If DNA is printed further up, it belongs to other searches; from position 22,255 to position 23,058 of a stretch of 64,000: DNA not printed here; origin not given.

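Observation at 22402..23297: Translationally coupled tandem paralog pair at the head of the str operon region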

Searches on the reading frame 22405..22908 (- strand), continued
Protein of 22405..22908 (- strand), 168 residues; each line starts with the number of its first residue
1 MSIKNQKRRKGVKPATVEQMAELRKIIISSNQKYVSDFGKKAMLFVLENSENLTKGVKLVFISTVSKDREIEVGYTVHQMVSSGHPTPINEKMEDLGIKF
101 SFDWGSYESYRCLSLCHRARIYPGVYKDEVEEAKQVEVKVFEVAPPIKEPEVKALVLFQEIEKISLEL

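Call 39: search_protein_families(library=pfam, alignment_id=A2, max_evalue=0.01)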
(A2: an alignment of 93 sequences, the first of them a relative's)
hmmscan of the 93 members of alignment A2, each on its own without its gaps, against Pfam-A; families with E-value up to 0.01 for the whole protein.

A. member 1, P0002 (157 aa): 0 families

B. families by the number of members that match (of 93 scanned): 2 families
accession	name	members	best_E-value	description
PF16093.10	PAC4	1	0.0011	Proteasome assembly chaperone 4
PF12894.13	ANAPC4_WD40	1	0.0062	Anaphase-promoting complex subunit 4 WD40 domain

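Call 41: find_encoding_contigs(protein=P0008, flank=8000, max_places=3)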
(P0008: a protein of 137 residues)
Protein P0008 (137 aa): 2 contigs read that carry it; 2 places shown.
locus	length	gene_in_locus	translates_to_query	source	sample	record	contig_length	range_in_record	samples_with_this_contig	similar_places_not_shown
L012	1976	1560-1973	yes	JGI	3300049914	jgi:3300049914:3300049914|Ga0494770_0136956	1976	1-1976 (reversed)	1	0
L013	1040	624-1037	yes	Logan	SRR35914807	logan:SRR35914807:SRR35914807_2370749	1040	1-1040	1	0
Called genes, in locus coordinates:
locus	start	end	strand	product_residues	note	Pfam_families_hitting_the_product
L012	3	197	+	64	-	?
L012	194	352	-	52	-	PF00830:Ribosomal_L28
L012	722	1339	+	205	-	PF02163:Peptidase_M50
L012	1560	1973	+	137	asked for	-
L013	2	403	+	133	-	?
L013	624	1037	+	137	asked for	-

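Call 42: find_encoding_contigs(protein=P0006, flank=8000, max_places=3)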
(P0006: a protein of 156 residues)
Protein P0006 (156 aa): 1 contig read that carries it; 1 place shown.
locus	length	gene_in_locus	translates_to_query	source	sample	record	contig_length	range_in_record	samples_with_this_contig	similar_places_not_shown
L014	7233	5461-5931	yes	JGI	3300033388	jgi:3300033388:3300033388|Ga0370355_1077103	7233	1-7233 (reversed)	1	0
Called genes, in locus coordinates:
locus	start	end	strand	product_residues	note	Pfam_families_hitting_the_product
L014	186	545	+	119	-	PF05635:23S_rRNA_IVP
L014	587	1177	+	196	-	PF02163:Peptidase_M50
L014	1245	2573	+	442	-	-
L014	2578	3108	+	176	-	PF01471:PG_binding_1 (faint)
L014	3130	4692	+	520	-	PF00657:Lipase_GDSL (faint), PF13472:Lipase_GDSL_2, PF01833:TIG (weak)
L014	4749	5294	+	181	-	PF01471:PG_binding_1 (faint)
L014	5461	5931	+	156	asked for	-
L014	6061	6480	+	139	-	PF00164:Ribosom_S12_S23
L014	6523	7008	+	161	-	PF00177:Ribosomal_S7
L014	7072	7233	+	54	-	?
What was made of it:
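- Relative directly upstream of rpsL: L014 (call 42).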

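Call 45: predict_structure(alignment_id=A2)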
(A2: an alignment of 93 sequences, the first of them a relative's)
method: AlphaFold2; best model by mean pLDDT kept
length: 157 residues; sequences in the alignment: 93
mean_pLDDT: 93.0   pTM: 0.89
mean pLDDT of the five models: 93.0, 92.6, 92.4, 91.4, 90.0
residues with pLDDT >= 90: 131; 70-90: 19; 50-70: 7; < 50: 0
segments of 3 or more residues with pLDDT < 50: none
pLDDT, mean of each block of 10 residues (from residue 1): 96 98 97 98 96 85 97 96 98 92 96 96 93 64 90 97
secondary structure, 60 per line:
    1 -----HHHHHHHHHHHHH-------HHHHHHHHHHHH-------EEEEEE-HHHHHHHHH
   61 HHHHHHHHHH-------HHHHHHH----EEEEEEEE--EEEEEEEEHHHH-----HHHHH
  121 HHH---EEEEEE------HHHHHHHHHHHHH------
elements in order: H6-18 H26-37 E45-50 H52-70 H78-84 E89-96 E99-106 H107-110 H116-123 E127-132 H139-151
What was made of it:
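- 22402..22875 (-): Gene B (NCBI PHT40_01685), 157 aa, pI 5.7, the canonical paralog. AlphaFold2 pLDDT 93 (call 45).
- Closest known: Winged helix-turn-helix regulators. Same: The order of secondary-structure elements in the core (helix, strand, helix, helix, strand, strand; residues 26-106 of B, call 45) is what a winged helix would give.
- Tried and rejected: The 93-sequence run was good (call 45).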

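Call 49: fold_search(model_id=the predicted structure, library=pdb)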
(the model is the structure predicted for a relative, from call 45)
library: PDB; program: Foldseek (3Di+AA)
matches with E <= 10: 354; with E <= 0.001: 0
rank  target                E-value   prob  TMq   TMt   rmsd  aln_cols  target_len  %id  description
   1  5y5x_N                2.3e-01  0.09  0.17  0.06  15.4       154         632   14  V/A-type ATPase/synthase from Thermus thermophilus, rotational state 1 (released 2018-01-17)
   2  5gar_N                4.2e-01  0.07  0.16  0.06  15.2       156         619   15  Thermus thermophilus V/A-ATPase, conformation 1 (released 2016-03-09)
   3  9ukw_MODEL_1_A        6.3e-01  0.23  0.25  0.32   9.1        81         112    7  A designed protein-A339 (released 2025-10-29)
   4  4fhg                  6.6e-01  0.04  0.13  0.07  12.7       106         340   11  Spore photoproduct lyase C140S mutant (released 2012-07-18)
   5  3rrk                  7.9e-01  0.06  0.17  0.11  14.7       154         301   14  Crystal structure of the cytoplasmic N-terminal domain of subunit I, homolog of subunit a, of V-ATPase (released 2011-08-10)
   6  4k9r                  7.9e-01  0.03  0.13  0.07  12.7       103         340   12  Spore photoproduct lyase Y98F mutant (released 2013-05-08)
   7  4pht_X                8.4e-01  0.06  0.15  0.12   9.9        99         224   14  ATPase GspE in complex with the cytoplasmic domain of GspL from the Vibrio vulnificus type II Secretion system (released 2014-11-26)
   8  4rh0                  8.4e-01  0.03  0.13  0.07  12.8       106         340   11  Spore photoproduct lyase C140A/S76C mutant with bound AdoMet (released 2014-10-22)
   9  5kkp                  1.0e+00  0.11  0.20  0.08   7.8        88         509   10  Crystal Structure of Human Pseudouridylate Synthase 7 (released 2016-08-17)
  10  4s3k                  1.0e+00  0.03  0.10  0.05  17.9        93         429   15  Crystal structure of the Bacillus megaterium QM B1551 spore cortex-lytic enzyme SleL (released 2015-08-19)
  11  2co5_B                1.1e+00  0.07  0.18  0.25  12.2       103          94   16  F93 FROM STIV, a winged-helix DNA-binding protein (released 2006-05-31)
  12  6e95_A                1.1e+00  0.06  0.20  0.15  15.0       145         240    5  Chimeric structure of Saccharomyces cerevisiae GCN4 leucine zipper fused to Staphylococcus aureus AgrC cytoplasmic his (released 2019-02-27)
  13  5dob_A                1.3e+00  0.03  0.17  0.14  12.8       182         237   11  Crystal structure of the Human Cytomegalovirus Nuclear Egress Complex (NEC) (released 2015-11-25)
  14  8g6d_J                1.3e+00  0.03  0.16  0.12  16.9       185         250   11  HSV-1 Nuclear Egress Complex (SUP; UL31-R229L) (released 2024-01-10)
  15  2bv6                  1.4e+00  0.04  0.19  0.20  14.7       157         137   14  Crystal structure of MgrA, a global regulator and major virulence determinant in Staphylococcus aureus (released 2006-09-20)
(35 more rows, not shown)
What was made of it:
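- On Winged helix-turn-helix DNA-binding proteins: Foldseek against PDB: best wHTH hits have E 1.1-2.5 and TM <= 0.25 (call 49).
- Closest known: Winged helix-turn-helix regulators. Same: Several such proteins appear among the weak Foldseek matches (call 49).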

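Call 52: fold_search(model_id=the predicted structure, library=viral)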
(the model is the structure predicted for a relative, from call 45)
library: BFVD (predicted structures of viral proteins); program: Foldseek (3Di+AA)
matches with E <= 10: 535; with E <= 0.001: 0
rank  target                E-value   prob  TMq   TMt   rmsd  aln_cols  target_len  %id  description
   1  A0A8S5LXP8            1.4e-01  0.54  0.29  0.29   5.8        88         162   19  Uncharacterized protein [Myoviridae sp. ctZgq1]
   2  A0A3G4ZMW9            1.8e-01  0.57  0.31  0.46   8.0       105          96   12  Uncharacterized protein [Terrestrivirus sp.]
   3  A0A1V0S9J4            2.3e-01  0.08  0.16  0.18  12.7       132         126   11  Uncharacterized protein [Catovirus CTV1]
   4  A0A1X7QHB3            2.4e-01  0.25  0.30  0.37  14.8       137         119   15  (no name in the UniProt tables at hand)
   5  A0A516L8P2            2.7e-01  0.07  0.16  0.16  17.5       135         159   13  (no name in the UniProt tables at hand)
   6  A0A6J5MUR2            2.9e-01  0.16  0.27  0.31  18.2       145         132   14  Helix-turn-helix domain containing protein [uncultured Caudovirales phage]
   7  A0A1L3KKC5            2.9e-01  0.15  0.23  0.29   8.3       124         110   13  (no name in the UniProt tables at hand)
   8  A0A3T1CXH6            3.7e-01  0.06  0.15  0.21  13.5       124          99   13  Initiation factor eIF1/SUI [Acanthamoeba castellanii medusavirus J1]
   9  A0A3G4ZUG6            3.9e-01  0.12  0.22  0.29   9.9       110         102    7  Uncharacterized protein [Edafosvirus sp.]
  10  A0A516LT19            4.1e-01  0.25  0.28  0.34   7.2       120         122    6  (no name in the UniProt tables at hand)
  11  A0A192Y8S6            4.1e-01  0.18  0.22  0.38   5.9        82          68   17  (no name in the UniProt tables at hand)
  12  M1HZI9                4.1e-01  0.14  0.28  0.29  29.4       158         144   12  (no name in the UniProt tables at hand)
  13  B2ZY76                4.4e-01  0.12  0.20  0.24  14.3       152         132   10  Uncharacterized protein [Ralstonia phage phiRSL1]
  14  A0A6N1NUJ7            4.4e-01  0.06  0.15  0.20  16.5       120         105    9  Mimivirus translation factor SUI1-like 2 [Tupanvirus deep ocean]
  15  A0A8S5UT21            5.2e-01  0.08  0.17  0.08  12.7       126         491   11  Uncharacterized protein [Myoviridae sp. ctijX18]
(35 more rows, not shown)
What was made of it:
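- Tried and rejected: Foldseek against PDB and BFVD found nothing at E <= 0.001 (calls 49, 52).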

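Call 55: search_protein_families(library=pfam, proteins=[P0004, P0009, P0010, P0014, P0028, P0025, P0023, P0007, P0079, P0075], max_evalue=0.1)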
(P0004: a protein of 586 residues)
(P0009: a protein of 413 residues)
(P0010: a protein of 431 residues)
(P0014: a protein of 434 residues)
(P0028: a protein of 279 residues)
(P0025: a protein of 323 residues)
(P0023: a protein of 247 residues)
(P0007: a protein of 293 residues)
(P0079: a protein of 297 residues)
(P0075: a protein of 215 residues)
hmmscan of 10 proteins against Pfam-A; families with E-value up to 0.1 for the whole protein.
P0004 (586 aa): 0 families

P0009 (413 aa): 0 families

P0010 (431 aa): 0 families

P0014 (434 aa): 0 families

P0028 (279 aa): 0 families

P0025 (323 aa): 1 family
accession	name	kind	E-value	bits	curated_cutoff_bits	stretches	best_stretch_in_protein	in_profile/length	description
PF08712.16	Nfu_N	-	0.014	15.8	27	1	120-168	39-87/88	Scaffold protein Nfu/NifU N terminal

P0023 (247 aa): 3 families
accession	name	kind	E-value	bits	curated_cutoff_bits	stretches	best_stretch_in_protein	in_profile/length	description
PF24222.1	MrpH_N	-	0.009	16.8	27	1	109-203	37-126/137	Fimbrial adhesin MrpH N-terminal domain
PF07288.16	RpoY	-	0.071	13.6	25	0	173-211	8-49/68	RNA polymerase epsilon subunit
PF14067.11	LssY_C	-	0.093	12.8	25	0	125-183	104-165/188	LssY C-terminus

P0007 (293 aa): 0 families

P0079 (297 aa): 0 families

P0075 (215 aa): 0 families

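Call 56: list_cluster_members(proteins=[P0014, P0016, P0017, P0018, P0020, P0021, P0022, P0023, P0024, P0028])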
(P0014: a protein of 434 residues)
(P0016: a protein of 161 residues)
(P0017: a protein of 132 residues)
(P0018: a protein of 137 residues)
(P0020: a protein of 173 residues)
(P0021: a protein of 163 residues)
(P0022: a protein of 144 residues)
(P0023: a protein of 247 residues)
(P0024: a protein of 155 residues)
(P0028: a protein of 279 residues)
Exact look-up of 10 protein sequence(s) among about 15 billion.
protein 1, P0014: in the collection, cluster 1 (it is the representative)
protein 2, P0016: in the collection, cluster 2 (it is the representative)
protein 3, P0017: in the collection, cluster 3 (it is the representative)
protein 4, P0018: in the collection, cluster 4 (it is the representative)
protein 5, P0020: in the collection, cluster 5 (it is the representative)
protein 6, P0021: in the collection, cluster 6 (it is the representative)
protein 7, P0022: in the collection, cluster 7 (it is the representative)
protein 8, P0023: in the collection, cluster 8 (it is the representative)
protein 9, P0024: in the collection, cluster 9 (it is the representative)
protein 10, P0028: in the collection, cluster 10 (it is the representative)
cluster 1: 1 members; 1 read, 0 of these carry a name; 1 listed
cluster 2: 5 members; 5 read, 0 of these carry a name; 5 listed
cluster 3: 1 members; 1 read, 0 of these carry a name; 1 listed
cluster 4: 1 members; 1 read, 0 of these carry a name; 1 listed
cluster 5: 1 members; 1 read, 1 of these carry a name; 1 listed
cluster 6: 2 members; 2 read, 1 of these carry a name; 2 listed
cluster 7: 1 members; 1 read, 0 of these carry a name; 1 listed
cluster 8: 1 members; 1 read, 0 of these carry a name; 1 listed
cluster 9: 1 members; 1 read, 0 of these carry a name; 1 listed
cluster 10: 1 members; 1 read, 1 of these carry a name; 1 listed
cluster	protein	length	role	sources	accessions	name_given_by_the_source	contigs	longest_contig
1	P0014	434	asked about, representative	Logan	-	-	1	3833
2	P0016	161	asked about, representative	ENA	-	-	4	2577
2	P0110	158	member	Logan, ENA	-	-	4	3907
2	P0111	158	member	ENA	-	-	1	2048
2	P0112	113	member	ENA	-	-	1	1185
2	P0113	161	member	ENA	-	-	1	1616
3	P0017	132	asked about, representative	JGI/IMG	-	-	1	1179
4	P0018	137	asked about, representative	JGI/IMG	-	-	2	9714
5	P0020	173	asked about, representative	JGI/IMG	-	hypothetical protein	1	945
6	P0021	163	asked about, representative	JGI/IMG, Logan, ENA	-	-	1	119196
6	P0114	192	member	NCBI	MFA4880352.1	MAG: hypothetical protein WC650_01850 [Candidatus Doudnabacteria bacterium]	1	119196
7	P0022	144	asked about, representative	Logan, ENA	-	-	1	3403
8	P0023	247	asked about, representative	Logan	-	-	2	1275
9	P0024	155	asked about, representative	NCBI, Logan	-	-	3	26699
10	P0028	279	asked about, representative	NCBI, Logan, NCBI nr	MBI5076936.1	hypothetical protein HZB94_00955 [Candidatus Falkowbacteria bacterium] | hypothetical protein [Candidatus Falkowbacteria bacterium]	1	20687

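Call 57: find_encoding_contigs(protein=P0021, flank=6000, max_places=1)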
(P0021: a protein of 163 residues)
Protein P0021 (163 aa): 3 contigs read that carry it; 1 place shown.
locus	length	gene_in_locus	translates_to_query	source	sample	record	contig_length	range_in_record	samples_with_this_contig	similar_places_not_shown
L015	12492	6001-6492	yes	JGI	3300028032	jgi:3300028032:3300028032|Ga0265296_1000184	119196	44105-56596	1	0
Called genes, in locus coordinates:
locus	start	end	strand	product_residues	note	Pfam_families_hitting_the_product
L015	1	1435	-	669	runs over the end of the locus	-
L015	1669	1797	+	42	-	-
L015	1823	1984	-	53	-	-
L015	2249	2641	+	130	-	-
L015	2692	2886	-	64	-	-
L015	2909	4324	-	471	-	PF01743:PolyA_pol, PF12627:PolyA_pol_RNAbd, PF01966:HD, PF13735:tRNA_NucTran2_2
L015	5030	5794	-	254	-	PF01978:TrmB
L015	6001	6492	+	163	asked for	-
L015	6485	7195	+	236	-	PF01209:Ubie_methyltran (weak), PF08241:Methyltransf_11, PF08242:Methyltransf_12 (faint), PF13649:Methyltransf_25, PF13847:Methyltransf_31 (weak)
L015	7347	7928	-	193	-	-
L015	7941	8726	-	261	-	-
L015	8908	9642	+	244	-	PF01978:TrmB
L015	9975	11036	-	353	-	PF00078:RVT_1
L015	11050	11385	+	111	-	PF22296:bAvd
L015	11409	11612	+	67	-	-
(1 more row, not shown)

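Call 58: find_encoding_contigs(protein=P0028, flank=6000, max_places=1)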
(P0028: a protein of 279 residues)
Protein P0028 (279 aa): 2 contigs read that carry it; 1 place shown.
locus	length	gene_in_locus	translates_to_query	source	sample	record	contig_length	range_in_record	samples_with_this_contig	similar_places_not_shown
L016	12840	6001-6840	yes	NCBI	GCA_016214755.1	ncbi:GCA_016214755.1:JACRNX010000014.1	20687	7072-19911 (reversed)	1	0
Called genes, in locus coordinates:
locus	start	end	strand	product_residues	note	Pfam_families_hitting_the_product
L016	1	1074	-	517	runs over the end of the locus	-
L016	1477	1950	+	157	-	-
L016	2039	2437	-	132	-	PF00075:RNase_H, PF13456:RVT_3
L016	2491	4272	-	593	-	PF01368:DHH, PF02272:DHHA1, PF17768:RecJ_OB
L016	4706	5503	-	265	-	PF00149:Metallophos, PF12850:Metallophos_2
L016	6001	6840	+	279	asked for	-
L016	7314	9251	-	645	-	PF00009:GTP_EFTU, PF03144:GTP_EFTU_D2, PF22042:EF-G_D2 (weak), PF00679:EFG_C, PF06421:LepA_C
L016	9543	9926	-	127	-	-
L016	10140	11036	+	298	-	-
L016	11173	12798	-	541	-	PF03023:MurJ, PF13440:Polysacc_synt_3, PF01554:MatE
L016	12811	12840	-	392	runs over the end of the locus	PF00871:Acetate_kinase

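Call 59: find_encoding_contigs(protein=P0024, flank=6000, max_places=1)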
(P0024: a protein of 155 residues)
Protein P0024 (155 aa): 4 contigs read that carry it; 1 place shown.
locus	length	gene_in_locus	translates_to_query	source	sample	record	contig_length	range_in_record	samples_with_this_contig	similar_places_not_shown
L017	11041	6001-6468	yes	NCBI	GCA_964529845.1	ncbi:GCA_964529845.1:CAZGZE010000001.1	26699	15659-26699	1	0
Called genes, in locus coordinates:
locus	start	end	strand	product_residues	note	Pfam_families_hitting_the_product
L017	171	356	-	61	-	-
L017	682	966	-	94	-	-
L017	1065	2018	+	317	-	-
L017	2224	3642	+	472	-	PF13638:PIN_4, PF02562:PhoH, PF13604:AAA_30, PF13245:AAA_19 (faint)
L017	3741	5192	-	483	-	PF02934:GatB_N, PF02637:GatB_Yqey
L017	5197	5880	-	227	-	PF02223:Thymidylate_kin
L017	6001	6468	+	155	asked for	-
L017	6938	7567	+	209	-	-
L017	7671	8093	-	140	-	PF03946:Ribosomal_L11_N, PF00298:Ribosomal_L11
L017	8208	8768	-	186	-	PF02357:NusG, PF00467:KOW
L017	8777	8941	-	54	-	PF00584:SecE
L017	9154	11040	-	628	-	?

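Call 71: find_related_loci(query=A1, collection=metagenome_contigs, flank=4000)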
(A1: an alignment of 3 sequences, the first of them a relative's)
Query A1 (157 aa) in metagenome_contigs; peptide patterns used: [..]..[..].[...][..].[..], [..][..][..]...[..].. (x = any residue, [..] = any of these).
217 stretches matched a pattern, but none encodes a relative of the query by tblastn (E <= 1e-3).

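Call 73: find_related_loci(query=A1, collection=viral_contigs, flank=4000)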
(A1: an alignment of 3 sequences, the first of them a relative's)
Query A1 (157 aa) in viral_contigs; peptide patterns used: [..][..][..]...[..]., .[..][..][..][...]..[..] (x = any residue, [..] = any of these).
466 stretches matched a pattern, but none encodes a relative of the query by tblastn (E <= 1e-3).

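Call 74: search_dna_similar(query=P0002, collection=phages, mode=protein, max_evalue=0.01)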
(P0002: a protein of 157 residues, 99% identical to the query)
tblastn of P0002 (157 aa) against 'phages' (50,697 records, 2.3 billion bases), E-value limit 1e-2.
No match.

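Call 75: search_dna_similar(query=P0011, collection=plasmids, mode=protein, max_evalue=0.01)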
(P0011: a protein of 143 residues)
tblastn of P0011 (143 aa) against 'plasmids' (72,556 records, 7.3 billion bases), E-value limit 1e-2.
No match.
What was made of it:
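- On Phage, plasmid or mobile-element gene: No match in IMG/VR, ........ or PLSDB (calls 73, 74, 75).
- The family has no match in phage, plasmid or viral collections (calls 73, 74, 75).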

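Call 79: search_protein_families(library=padloc, proteins=[P0002, P0011, P0004, P0010], max_evalue=0.1)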
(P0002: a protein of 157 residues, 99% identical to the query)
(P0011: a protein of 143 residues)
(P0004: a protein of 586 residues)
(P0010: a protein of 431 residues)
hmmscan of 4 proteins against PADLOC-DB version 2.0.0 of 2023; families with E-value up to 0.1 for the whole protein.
P0002 (157 aa): 0 families

P0011 (143 aa): 0 families

P0004 (586 aa): 0 families

P0010 (431 aa): 0 families
